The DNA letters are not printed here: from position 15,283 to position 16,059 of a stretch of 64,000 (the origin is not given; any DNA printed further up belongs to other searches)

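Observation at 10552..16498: Tandem duplication of a [cytoplasmic Mo/W-bisPGD oxidoreductase + VOC-fold protein] module sharing one DmsB-like FeS subunit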

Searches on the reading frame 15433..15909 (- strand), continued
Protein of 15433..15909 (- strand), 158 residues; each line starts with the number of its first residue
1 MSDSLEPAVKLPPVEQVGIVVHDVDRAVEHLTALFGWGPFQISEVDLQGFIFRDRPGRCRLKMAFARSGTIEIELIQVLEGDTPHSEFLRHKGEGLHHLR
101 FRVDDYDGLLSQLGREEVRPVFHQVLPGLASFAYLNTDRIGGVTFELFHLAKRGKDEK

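Call 57: search_protein_families(library=ncbifam, proteins=[L077:6536-8971:+, L036:3742-6222:+, L030:3031-5457:-, L077:8990-9925:+, L015:5313-5981:+, L008:3726-4679:+, L025:2424-3404:-, L008:4764-6668:+], max_evalue=1e-8)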
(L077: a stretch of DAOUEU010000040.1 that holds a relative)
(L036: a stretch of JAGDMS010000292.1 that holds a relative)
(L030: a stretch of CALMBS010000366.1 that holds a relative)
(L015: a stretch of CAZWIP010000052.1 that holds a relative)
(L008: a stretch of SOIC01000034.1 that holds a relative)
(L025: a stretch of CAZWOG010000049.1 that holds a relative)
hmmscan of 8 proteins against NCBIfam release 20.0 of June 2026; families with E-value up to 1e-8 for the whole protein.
L077:6536-8971:+ (811 aa): 11 families
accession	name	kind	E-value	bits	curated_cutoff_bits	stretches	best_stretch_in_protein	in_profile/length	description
TIGR01774.1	PFL2-3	subfamily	2.8e-209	697.3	678.2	1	20-809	4-784/786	formate C-acetyltransferase/glycerol dehydratase family glycyl radical enzyme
NF048011.1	SfplDhtHpsGDes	equivalog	3e-185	617.9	1000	1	11-809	15-819/821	(2S)-3-sulfopropanediol dehydratase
TIGR04394.1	choline_CutC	equivalog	2.9e-169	565.2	1050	1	19-807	2-784/789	choline trimethylamine-lyase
NF043068.1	glycl_HYPD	equivalog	7.5e-164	546.8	1100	1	20-809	2-782/784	trans-4-hydroxy-L-proline dehydratase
NF048009.1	SfplDhtHpfGKleb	equivalog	2e-158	529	1000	1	20-808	26-821/824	(2S)-3-sulfopropanediol dehydratase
NF007437.0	PRK09983.1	equivalog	2.3e-157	525.3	1109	1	19-809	2-763/765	formate C-acetyltransferase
NF033718.1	indole_decarb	equivalog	1.5e-138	463.4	1100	1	15-809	28-866/868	indoleacetate decarboxylase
NF033715.1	glycyl_HPDL_Lrg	equivalog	6.8e-106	355.1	1150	1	213-809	271-899/901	4-hydroxyphenylacetate decarboxylase large subunit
TIGR01255.1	pyr_form_ly_1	equivalog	1.8e-35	122.6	994.2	2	624-809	549-741/744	formate C-acetyltransferase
NF038360.1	rad_fix_GrcA3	exception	3.3e-16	59.1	158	1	745-809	11-75/78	autonomous glycyl radical cofactor GrcA3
NF008341.1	PRK11127.1-1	equivalog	7.7e-12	45.1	145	1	756-809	24-77/80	autonomous glycyl radical cofactor GrcA2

L036:3742-6222:+ (826 aa): 11 families
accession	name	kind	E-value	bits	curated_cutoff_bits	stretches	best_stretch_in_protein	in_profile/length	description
TIGR01774.1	PFL2-3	subfamily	7e-213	709.1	678.2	1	35-825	4-785/786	formate C-acetyltransferase/glycerol dehydratase family glycyl radical enzyme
NF048011.1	SfplDhtHpsGDes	equivalog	2.8e-179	598.2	1000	1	31-824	20-819/821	(2S)-3-sulfopropanediol dehydratase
NF043068.1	glycl_HYPD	equivalog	9.3e-166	553.1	1100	1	35-824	2-782/784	trans-4-hydroxy-L-proline dehydratase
TIGR04394.1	choline_CutC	equivalog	2.5e-161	538.9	1050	1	34-822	2-784/789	choline trimethylamine-lyase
NF007437.0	PRK09983.1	equivalog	1.4e-159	532.6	1109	1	34-825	2-764/765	formate C-acetyltransferase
NF048009.1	SfplDhtHpfGKleb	equivalog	4.1e-152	508.1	1000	1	35-823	26-821/824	(2S)-3-sulfopropanediol dehydratase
NF033718.1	indole_decarb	equivalog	2.2e-139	466.2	1100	2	128-824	150-866/868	indoleacetate decarboxylase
NF033715.1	glycyl_HPDL_Lrg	equivalog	1.4e-100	337.5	1150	1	225-824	268-899/901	4-hydroxyphenylacetate decarboxylase large subunit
TIGR01255.1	pyr_form_ly_1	equivalog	6.4e-37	127.4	994.2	1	638-824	548-741/744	formate C-acetyltransferase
NF038360.1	rad_fix_GrcA3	exception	2.4e-15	56.4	158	1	760-824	11-75/78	autonomous glycyl radical cofactor GrcA3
NF008341.1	PRK11127.1-1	equivalog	1.2e-12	47.6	145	1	769-824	22-77/80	autonomous glycyl radical cofactor GrcA2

L030:3031-5457:- (808 aa): 11 families
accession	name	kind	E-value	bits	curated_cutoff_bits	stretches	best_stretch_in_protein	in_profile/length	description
TIGR01774.1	PFL2-3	subfamily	7.7e-202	672.6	678.2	1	18-807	5-785/786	formate C-acetyltransferase/glycerol dehydratase family glycyl radical enzyme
NF048011.1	SfplDhtHpsGDes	equivalog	1.4e-182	609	1000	1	15-807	22-820/821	(2S)-3-sulfopropanediol dehydratase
TIGR04394.1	choline_CutC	equivalog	8.2e-165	550.5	1050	1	16-804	2-784/789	choline trimethylamine-lyase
NF043068.1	glycl_HYPD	equivalog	6.1e-157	524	1100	1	18-808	3-784/784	trans-4-hydroxy-L-proline dehydratase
NF007437.0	PRK09983.1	equivalog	1.4e-153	512.8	1109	1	16-807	2-764/765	formate C-acetyltransferase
NF048009.1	SfplDhtHpfGKleb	equivalog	2e-150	502.5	1000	1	17-808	26-824/824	(2S)-3-sulfopropanediol dehydratase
NF033718.1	indole_decarb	equivalog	1.7e-133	446.7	1100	1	116-806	156-866/868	indoleacetate decarboxylase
NF033715.1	glycyl_HPDL_Lrg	equivalog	4.6e-101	339.1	1150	1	206-806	267-899/901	4-hydroxyphenylacetate decarboxylase large subunit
TIGR01255.1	pyr_form_ly_1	equivalog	6e-36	124.2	994.2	1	621-806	549-741/744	formate C-acetyltransferase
NF038360.1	rad_fix_GrcA3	exception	1.5e-14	53.8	158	1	742-806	11-75/78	autonomous glycyl radical cofactor GrcA3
NF008341.1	PRK11127.1-1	equivalog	1.1e-10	41.4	145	1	753-807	24-78/80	autonomous glycyl radical cofactor GrcA2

L077:8990-9925:+ (311 aa): 15 families
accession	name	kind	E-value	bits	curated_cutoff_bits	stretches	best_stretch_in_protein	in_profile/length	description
NF048010.1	SfplDhtActHpsHDes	equivalog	3.3e-111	370.9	430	1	3-298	2-297/298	(2S)-3-sulfopropanediol dehydratase activating enzyme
TIGR02494.1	PFLE_PFLC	subfamily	1.1e-105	353.2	174.35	1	9-302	1-292/293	glycyl-radical enzyme activating protein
NF043069.1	T4HPD_activ_SAM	equivalog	1e-93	314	425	1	8-304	3-293/299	trans-4-hydroxy-L-proline dehydratase activase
TIGR04395.1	cutC_activ_rSAM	equivalog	1.9e-90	303.3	360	1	5-302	3-300/309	choline TMA-lyase-activating enzyme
NF033719.1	ind_deCO2_activ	equivalog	9.1e-90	301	425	1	7-304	1-298/302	indoleacetate decarboxylase activase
NF033717.2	HPDL_rSAM_activ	equivalog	6.8e-89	298.2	420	1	5-304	2-301/311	4-hydroxyphenylacetate decarboxylase activase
NF048008.1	SfplDhtActHpfHKleb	equivalog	3.4e-84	282.8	500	1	9-283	2-277/308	(2S)-3-sulfopropanediol dehydratase activating enzyme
TIGR04003.1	rSAM_BssD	equivalog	2.4e-71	240.5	496.45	1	10-308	4-305/314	[benzylsuccinate synthase]-activating enzyme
NF007483.0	PRK10076.1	equivalog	2e-68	230.7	326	2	91-308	75-290/292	[formate-C-acetyltransferase]-activating enzyme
TIGR02493.1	PFLA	equivalog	2e-57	194.2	231.75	1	98-301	29-234/235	pyruvate formate-lyase-activating protein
NF008356.0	PRK11145.1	equivalog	8.2e-44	149.7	375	1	98-303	34-241/246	pyruvate formate lyase 1-activating protein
TIGR04041.1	activase_YjjW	hypoth_equivalog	5.5e-42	144.1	250.2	1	8-274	3-248/276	YjjW family glycine radical enzyme activase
TIGR02495.1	NrdG2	equivalog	3.1e-13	49.5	131.15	0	112-251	45-180/193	anaerobic ribonucleoside-triphosphate reductase activating protein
TIGR02491.1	NrdG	equivalog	1.3e-09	38.2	126.1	0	9-48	2-41/154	anaerobic ribonucleoside-triphosphate reductase activating protein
TIGR04349.1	rSAM_QueE_gams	hypoth_equivalog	5.7e-09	36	300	0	93-179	27-106/210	7-carboxy-7-deazaguanine synthase QueE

L015:5313-5981:+ (222 aa): 0 families

L008:3726-4679:+ (317 aa): 15 families
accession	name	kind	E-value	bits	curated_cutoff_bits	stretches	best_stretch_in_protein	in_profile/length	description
TIGR03466.1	HpnA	hypoth_equivalog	1.8e-20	73.1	367.65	1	3-159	1-154/327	hopanoid-associated sugar epimerase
TIGR04180.1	EDH_00030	hypoth_equivalog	6.8e-17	61.5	475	1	5-124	1-125/297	NAD-dependent 4,6-dehydratase LegB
TIGR01179.1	galE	equivalog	1.6e-14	53.5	262.3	1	4-160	1-159/332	UDP-glucose 4-epimerase GalE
TIGR01214.1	rmlD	equivalog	6.2e-14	51.8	224.05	1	4-172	1-150/285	dTDP-4-dehydrorhamnose reductase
NF043036.1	ErythonDh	equivalog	3.2e-13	49.6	325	1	3-157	1-160/321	D-erythronate dehydrogenase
NF004520.0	PRK05865.1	equivalog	4.1e-13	48.1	1509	1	3-175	1-131/854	sugar epimerase family protein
NF042422.1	oxyalk_red_OleD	equivalog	8.5e-12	45.1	580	1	3-126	1-116/329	2-alkyl-3-oxoalkanoate reductase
NF052578.1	StrlDmthSdmBMthl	equivalog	9.1e-12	45.4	600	1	3-185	1-176/328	sterol demethylase protein SdmB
TIGR03589.1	PseB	equivalog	1.5e-10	40.6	407.75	1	4-109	6-115/324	UDP-N-acetylglucosamine 4,6-dehydratase (inverting)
NF041293.1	G6PDh_Azf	equivalog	1.7e-10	40.7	400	1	1-109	1-105/252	NAD-dependent glucose-6-phosphate dehydrogenase Azf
NF042423.1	oxyalk_red_Shew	equivalog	3.7e-10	39.4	580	1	4-158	10-157/331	2-alkyl-3-oxoalkanoate reductase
TIGR02622.1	CDP_4_6_dhtase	equivalog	5.6e-10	38.9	278.45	1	3-157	5-165/352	CDP-glucose 4,6-dehydratase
TIGR01746.1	Thioester-redct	subfamily_domain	7.4e-10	38.6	213.35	1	4-172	1-195/371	thioester reductase domain-containing protein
NF050030.1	thlkprotThyD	equivalog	1.4e-09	37.6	400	1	3-172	1-175/305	thylakoid membrane protein ThyD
TIGR01181.1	dTDP_gluc_dehyt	equivalog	6.9e-09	35.2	365.1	1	4-161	1-166/321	dTDP-glucose 4,6-dehydratase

L025:2424-3404:- (326 aa): 21 families
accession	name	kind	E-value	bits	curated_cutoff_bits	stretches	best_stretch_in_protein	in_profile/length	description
NF041097.1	keto_inos_dh_IolM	equivalog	5.8e-50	170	450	1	11-323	39-387/389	scyllo-inosose 3-dehydrogenase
TIGR00692.1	tdh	equivalog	4.8e-47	160.6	458.35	1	12-324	11-338/340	L-threonine 3-dehydrogenase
NF003808.0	PRK05396.1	equivalog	6.9e-47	160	380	1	11-324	12-338/341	L-threonine 3-dehydrogenase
NF007489.0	PRK10083.1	equivalog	3.6e-34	118.3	376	1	1-312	1-322/339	Zn-dependent oxidoreductase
TIGR03366.1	HpnZ_proposed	hypoth_equivalog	1.7e-30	106.3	328.1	1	93-305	102-314/315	putative phosphonate catabolism associated alcohol dehydrogenase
NF007642.0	PRK10309.1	equivalog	2e-28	99.7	550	1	1-300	1-320/347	galactitol-1-phosphate 5-dehydrogenase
NF010344.0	PRK13771.1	subfamily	7.1e-28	97.5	349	1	1-325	1-332/334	putative alcohol dehydrogenase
NF007375.0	PRK09880.1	equivalog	5.9e-27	94.3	469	1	97-323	122-340/344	L-idonate 5-dehydrogenase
NF006940.0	PRK09422.1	equivalog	3.4e-26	92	344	1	1-257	1-269/338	alcohol dehydrogenase AdhP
NF041172.1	AcrlCoa_red_Thmprot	equivalog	3.7e-26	91.8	500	1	1-326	1-334/334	acryloyl-CoA reductase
TIGR02824.1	quinone_pig3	subfamily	2.1e-25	89.4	296.8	1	8-265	11-254/325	putative NAD(P)H quinone oxidoreductase, PIG3 family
TIGR03451.1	mycoS_dep_FDH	equivalog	1.9e-24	86.1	512.9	1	141-323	169-355/358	S-(hydroxymethyl)mycothiol dehydrogenase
TIGR03989.1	Rxyl_3153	subfamily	3.4e-23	82.5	440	2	99-323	139-368/370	NDMA-dependent alcohol dehydrogenase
TIGR03201.1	dearomat_had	equivalog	8e-20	71.2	338.65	1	15-314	14-337/349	6-hydroxycyclohex-1-ene-1-carbonyl-CoA dehydrogenase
TIGR01202.1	bchC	equivalog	7.6e-19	67.9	291.25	1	2-324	3-307/308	chlorophyll synthesis pathway protein BchC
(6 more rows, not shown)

L008:4764-6668:+ (635 aa): 20 families
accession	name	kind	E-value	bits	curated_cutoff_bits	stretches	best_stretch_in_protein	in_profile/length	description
TIGR02166.1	dmsA_ynfE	subfamily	3.3e-85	286.7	777.7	1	18-627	29-605/794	DMSO/selenate family reductase complex A subunit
NF041885.1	selenate_YnfE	exception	2.3e-60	204.3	1675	1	27-584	42-582/805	selenate/tellurate reductase subunit YnfE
NF011566.1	PRK14990.1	exception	1e-59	202.3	1600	2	208-594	228-603/814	dimethylsulfoxide reductase subunit A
NF041884.1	selenate_YnfF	exception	1.7e-54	185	1650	1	29-589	41-580/798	selenate/tellurate reductase subunit YnfF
TIGR00509.1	bisC_fam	subfamily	3.7e-52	177.6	1017.55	1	102-573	39-518/772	molybdopterin guanine dinucleotide-containing S/N-oxide reductase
TIGR01591.1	Fdh-alpha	equivalog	4.2e-49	167.2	666.25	1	89-382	35-316/672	formate dehydrogenase subunit alpha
NF012032.0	PRK15488.1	equivalog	8.3e-49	166.3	694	1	88-573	79-535/759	thiosulfate reductase PhsA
TIGR03479.1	DMSO_red_II_alp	subfamily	1.5e-45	155.6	984.75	1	39-292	63-303/913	molybdopterin-dependent oxidoreductase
NF011682.0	PRK15102.1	equivalog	2.3e-42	145.1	909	1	100-598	86-595/829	trimethylamine-N-oxide reductase TorA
TIGR02164.1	torA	equivalog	3.3e-41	141.3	1465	1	100-594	82-587/824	trimethylamine-N-oxide reductase TorA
NF042978.1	EthbenzDh_ebdA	equivalog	2e-21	75.5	2000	1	90-294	125-327/977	ethylbenzene dehydrogenase subunit alpha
NF047855.1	AssmNtatRedNasC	equivalog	2.3e-21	75.7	1100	1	211-508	180-460/708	assimilatory nitrate reductase catalytic subunit NasC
TIGR01553.1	formate-DH-alph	equivalog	2e-20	72.2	814.2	1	197-296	207-304/1009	formate dehydrogenase-N subunit alpha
NF010055.0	PRK13532.1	equivalog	2.1e-16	59.4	904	0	42-297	50-292/830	nitrate reductase catalytic subunit NapA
NF041783.2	mnquin_red_QrcB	equivalog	2.7e-16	58.9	440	0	92-144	92-141/695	menaquinone reductase molybdopterin-binding-like subunit QrcB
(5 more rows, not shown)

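Call 72: find_encoding_contigs(protein=P0146, flank=7000, max_places=1)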
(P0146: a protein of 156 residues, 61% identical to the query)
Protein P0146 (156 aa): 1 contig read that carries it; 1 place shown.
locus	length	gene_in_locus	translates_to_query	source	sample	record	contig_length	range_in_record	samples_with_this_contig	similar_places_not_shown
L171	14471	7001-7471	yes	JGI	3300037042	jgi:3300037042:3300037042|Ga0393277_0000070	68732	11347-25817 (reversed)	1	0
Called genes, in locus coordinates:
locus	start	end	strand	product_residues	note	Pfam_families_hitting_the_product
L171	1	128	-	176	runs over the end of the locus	PF02915:Rubrerythrin, PF09537:DUF2383 (weak)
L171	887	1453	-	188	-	PF02525:Flavodoxin_2, PF03358:FMN_red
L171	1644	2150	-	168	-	PF02915:Rubrerythrin, PF21349:RUBY_RBDX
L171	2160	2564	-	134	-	PF13380:CoA_binding_2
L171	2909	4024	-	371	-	PF04389:Peptidase_M28 (weak), PF01546:Peptidase_M20, PF07687:M20_dimer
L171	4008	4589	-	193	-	PF13527:Acetyltransf_9 (weak), PF00583:Acetyltransf_1, PF13673:Acetyltransf_10, PF13508:Acetyltransf_7, PF08445:FR47 (weak)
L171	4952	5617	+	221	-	PF05175:MTS, PF13489:Methyltransf_23, PF01135:PCMT, PF01209:Ubie_methyltran, PF06325:PrmA, PF13847:Methyltransf_31, PF08241:Methyltransf_11, PF08242:Methyltransf_12, +4 more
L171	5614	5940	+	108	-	PF03091:CutA1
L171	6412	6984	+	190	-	PF12797:Fer4_2 (weak), PF12837:Fer4_6 (faint), PF13237:Fer4_10 (faint), PF14697:Fer4_21 (faint), PF13187:Fer4_9 (weak), PF13247:Fer4_11, PF12838:Fer4_7 (weak)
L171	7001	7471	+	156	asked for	PF00903:Glyoxalase, PF13669:Glyoxalase_4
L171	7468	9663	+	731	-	PF04879:Molybdop_Fe4S4, PF00384:Molybdopterin, PF01568:Molydop_binding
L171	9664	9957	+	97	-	-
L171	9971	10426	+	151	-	PF00903:Glyoxalase, PF13669:Glyoxalase_4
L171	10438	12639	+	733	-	PF04879:Molybdop_Fe4S4, PF00384:Molybdopterin, PF01568:Molydop_binding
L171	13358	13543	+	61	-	-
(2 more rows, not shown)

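Call 73: find_encoding_contigs(protein=P0240, flank=7000, max_places=1)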
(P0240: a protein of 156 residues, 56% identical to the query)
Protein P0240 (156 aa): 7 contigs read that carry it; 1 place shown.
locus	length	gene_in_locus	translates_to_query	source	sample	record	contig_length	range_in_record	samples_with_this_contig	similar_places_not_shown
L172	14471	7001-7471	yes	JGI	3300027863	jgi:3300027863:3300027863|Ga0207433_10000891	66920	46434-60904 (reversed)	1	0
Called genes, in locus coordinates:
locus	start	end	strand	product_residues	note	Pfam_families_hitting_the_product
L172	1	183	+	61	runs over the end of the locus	-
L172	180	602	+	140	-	-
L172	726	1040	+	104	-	-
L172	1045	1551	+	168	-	PF01252:Peptidase_A8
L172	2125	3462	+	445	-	PF07498:Rho_N, PF07497:Rho_RNA_bind, PF08206:OB_RNB (weak), PF00006:ATP-synt_ab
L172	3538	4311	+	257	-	PF01209:Ubie_methyltran, PF02353:CMAS, PF13489:Methyltransf_23, PF05175:MTS (weak), PF13847:Methyltransf_31, PF08241:Methyltransf_11, PF08242:Methyltransf_12, PF13649:Methyltransf_25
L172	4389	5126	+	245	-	PF01904:DUF72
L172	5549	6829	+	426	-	PF13458:Peripla_BP_6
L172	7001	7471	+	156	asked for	PF00903:Glyoxalase (weak), PF13669:Glyoxalase_4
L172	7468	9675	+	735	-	PF04879:Molybdop_Fe4S4, PF00384:Molybdopterin, PF01568:Molydop_binding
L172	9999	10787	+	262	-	PF00142:Fer4_NifH (faint), PF01656:CbiA, PF02374:ArsA_ATPase (weak), PF10609:ParA (weak), PF13614:AAA_31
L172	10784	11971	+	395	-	PF00162:PGK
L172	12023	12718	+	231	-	PF02660:G3P_acyltransf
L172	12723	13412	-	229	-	PF00963:Cohesin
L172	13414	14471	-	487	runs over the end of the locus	PF00404:Dockerin_1 (weak)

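Call 74: find_encoding_contigs(protein=P0211, flank=7000, max_places=1)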
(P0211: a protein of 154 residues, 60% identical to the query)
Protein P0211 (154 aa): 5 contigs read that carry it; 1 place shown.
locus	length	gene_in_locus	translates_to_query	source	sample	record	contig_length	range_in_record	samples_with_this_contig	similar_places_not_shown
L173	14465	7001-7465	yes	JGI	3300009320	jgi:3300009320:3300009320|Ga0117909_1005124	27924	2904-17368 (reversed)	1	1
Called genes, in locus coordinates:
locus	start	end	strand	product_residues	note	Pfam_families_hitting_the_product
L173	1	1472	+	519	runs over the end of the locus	PF00890:FAD_binding_2 (weak), PF01266:DAO (weak), PF01593:Amino_oxidase, PF01946:Thi4 (weak), PF07992:Pyr_redox_2 (faint), PF12831:FAD_oxidored, PF13450:NAD_binding_8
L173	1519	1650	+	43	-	-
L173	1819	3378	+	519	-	PF00890:FAD_binding_2 (faint), PF00996:GDI (faint), PF01266:DAO (weak), PF01593:Amino_oxidase, PF01946:Thi4 (weak), PF07992:Pyr_redox_2 (faint), PF12831:FAD_oxidored, PF13450:NAD_binding_8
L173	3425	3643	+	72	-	PF02730:AFOR_N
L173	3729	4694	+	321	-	PF00478:IMPDH (faint), PF03060:NMO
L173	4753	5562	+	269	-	PF00378:ECH_1, PF16113:ECH_2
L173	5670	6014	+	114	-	PF07858:LEH, PF12680:SnoaL_2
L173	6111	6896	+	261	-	PF00106:adh_short, PF08659:KR, PF23441:SDR (weak), PF01370:Epimerase (weak), PF13561:adh_short_C2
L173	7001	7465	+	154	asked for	PF00903:Glyoxalase, PF13669:Glyoxalase_4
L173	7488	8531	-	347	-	PF00753:Lactamase_B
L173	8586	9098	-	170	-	PF12802:MarR_2, PF01047:MarR (weak)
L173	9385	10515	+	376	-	PF06050:HGD-D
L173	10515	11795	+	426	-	PF06050:HGD-D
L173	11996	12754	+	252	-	PF01656:CbiA, PF10609:ParA (faint), PF13614:AAA_31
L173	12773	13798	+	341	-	PF00037:Fer4 (faint), PF13237:Fer4_10 (weak)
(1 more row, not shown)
